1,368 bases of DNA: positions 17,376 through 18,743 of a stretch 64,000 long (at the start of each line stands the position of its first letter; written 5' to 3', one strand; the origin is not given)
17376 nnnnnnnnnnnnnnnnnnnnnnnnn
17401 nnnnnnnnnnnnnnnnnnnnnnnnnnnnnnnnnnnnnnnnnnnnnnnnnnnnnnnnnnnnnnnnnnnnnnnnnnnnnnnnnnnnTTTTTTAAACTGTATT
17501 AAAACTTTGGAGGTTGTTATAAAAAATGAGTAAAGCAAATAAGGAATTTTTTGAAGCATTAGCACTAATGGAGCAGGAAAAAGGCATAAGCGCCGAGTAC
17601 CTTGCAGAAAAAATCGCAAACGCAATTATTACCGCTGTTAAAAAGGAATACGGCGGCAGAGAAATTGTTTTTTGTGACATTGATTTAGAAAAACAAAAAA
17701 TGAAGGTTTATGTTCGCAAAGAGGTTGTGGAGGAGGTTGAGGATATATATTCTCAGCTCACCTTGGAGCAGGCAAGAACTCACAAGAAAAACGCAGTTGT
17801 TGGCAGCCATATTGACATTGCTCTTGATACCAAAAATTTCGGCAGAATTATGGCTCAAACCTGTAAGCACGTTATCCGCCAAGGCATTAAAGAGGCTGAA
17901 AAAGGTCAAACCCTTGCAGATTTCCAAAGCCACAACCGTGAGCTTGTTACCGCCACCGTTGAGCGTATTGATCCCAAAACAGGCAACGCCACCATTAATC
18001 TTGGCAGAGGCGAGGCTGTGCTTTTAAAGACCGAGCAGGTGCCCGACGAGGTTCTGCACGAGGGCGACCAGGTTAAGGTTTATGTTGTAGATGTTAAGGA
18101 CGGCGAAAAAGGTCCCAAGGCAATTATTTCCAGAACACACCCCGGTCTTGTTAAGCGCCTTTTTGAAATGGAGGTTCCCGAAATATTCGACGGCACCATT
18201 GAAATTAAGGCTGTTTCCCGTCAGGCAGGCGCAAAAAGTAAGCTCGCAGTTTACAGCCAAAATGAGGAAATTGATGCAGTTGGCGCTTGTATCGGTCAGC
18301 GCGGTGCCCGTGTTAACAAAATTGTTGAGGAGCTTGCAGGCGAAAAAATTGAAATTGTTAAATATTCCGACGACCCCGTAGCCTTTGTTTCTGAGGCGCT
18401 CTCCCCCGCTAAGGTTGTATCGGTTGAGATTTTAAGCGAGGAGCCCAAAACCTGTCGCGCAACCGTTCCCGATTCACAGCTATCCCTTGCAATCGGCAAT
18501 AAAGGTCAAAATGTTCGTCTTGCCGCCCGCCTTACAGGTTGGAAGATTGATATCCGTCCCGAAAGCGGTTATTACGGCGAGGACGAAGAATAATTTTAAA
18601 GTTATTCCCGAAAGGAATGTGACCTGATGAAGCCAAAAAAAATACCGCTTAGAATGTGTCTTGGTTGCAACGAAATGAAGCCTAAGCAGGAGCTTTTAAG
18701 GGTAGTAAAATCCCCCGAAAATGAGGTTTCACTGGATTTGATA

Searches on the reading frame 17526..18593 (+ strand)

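Call 10: search_protein_families(library=pfam, proteins=[window:17526-18593:+], max_evalue=0.01)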
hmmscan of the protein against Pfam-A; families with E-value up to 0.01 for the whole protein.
window:17526-18593:+ (355 aa): 7 families
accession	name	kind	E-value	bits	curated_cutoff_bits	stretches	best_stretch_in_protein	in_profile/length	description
PF08529.16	NusA_N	-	7.9e-32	110.4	23.8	1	7-126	1-118/119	NusA N-terminal domain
PF13184.12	KH_5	-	4.2e-28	97.7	27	1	234-302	1-69/69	NusA-like KH domain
PF00013.35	KH_1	-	1.6e-06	28.2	21.5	0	250-284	9-41/66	KH domain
PF07650.23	KH_2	-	0.00017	21.8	22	0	288-332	6-49/78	KH domain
PF00575.29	S1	-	0.0013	19.5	22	1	140-195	7-67/74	S1 RNA binding domain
PF23095.1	KH_NusA_C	-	0.0028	18.1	34.2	1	318-343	9-34/59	Transcription termination/antitermination protein NusA, KH domain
PF13509.12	S1_2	-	0.0081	16.7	21.8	0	155-187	17-48/61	S1 domain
